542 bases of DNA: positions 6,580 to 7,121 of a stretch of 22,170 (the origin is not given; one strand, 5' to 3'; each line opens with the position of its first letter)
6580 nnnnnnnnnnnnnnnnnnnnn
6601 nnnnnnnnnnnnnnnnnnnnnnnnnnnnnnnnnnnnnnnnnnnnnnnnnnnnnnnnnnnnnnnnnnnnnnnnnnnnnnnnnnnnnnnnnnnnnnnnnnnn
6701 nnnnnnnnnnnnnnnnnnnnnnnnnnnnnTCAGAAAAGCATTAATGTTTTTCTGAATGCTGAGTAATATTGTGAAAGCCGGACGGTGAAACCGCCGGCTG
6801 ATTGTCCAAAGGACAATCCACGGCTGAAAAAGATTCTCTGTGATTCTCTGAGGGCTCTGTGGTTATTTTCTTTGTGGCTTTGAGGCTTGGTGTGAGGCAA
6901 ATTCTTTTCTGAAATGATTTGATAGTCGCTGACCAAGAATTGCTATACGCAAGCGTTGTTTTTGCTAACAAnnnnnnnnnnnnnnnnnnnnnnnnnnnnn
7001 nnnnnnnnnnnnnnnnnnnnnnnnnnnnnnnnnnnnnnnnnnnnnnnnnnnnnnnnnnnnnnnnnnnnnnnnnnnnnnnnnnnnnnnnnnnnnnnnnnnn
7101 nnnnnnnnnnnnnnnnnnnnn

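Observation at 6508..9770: Shared 9-11-nt motif (T).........(T) positioned ~85-95 nt upstream of both operons of the aminomutase cluster, plus an inverted third copy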

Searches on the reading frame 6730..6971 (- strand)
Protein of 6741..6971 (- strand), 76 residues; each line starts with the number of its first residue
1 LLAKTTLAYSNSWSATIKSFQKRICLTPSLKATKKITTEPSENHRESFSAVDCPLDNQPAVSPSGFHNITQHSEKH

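Call 65: find_homologous_proteins(query=window:6741-6971:-, max_evalue=0.001)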
Query window:6741-6971:- (76 aa): 1 proteins with E <= 0.001 among 1 candidates.
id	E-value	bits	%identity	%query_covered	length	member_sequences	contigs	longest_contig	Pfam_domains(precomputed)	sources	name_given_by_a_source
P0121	3.2e-19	86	75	86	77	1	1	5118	-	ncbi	ncbi:MAG: hypothetical protein ACQETH_15550, partial [Candidatus Rifleibacteriota bacterium]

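Call 66: find_encoding_contigs(protein=P0121, flank=6000, max_places=5)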
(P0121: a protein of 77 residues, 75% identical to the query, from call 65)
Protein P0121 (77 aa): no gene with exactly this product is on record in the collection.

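Call 68: list_cluster_members(proteins=[P0121])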
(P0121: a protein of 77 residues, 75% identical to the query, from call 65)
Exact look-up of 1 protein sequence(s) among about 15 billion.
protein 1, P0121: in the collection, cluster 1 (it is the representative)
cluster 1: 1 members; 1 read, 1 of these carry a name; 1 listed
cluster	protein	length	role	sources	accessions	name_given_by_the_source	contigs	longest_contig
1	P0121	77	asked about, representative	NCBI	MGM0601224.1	MAG: hypothetical protein ACQETH_15550, partial [Candidatus Rifleibacteriota bacterium]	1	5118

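Call 70: find_homologous_proteins(query=window:6730-6936:-, max_evalue=0.001)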
Query window:6730-6936:- (68 aa): 1 proteins with E <= 0.001 among 1 candidates.
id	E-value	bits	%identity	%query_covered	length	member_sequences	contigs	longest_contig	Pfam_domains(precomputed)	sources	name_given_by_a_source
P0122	9.1e-7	46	47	68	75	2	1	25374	-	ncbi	ncbi:MAG: hypothetical protein ACQETH_07765 [Candidatus Rifleibacteriota bacterium]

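Call 72: find_encoding_contigs(protein=P0122, flank=8000, max_places=5)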
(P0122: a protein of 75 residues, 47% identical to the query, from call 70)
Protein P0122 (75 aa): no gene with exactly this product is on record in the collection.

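Call 77: search_protein_representatives(protein=window:6741-6971:-)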
Query: 76 residues. Proteins with E-value up to 0.001 (for the whole library): 2; up to 1e-10: 1; up to 1e-30: 0. The best 2 are listed.
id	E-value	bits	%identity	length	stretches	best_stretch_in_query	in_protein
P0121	1.0e-19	85.9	82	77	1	3-60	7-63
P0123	7.6e-04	35.7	42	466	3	23-58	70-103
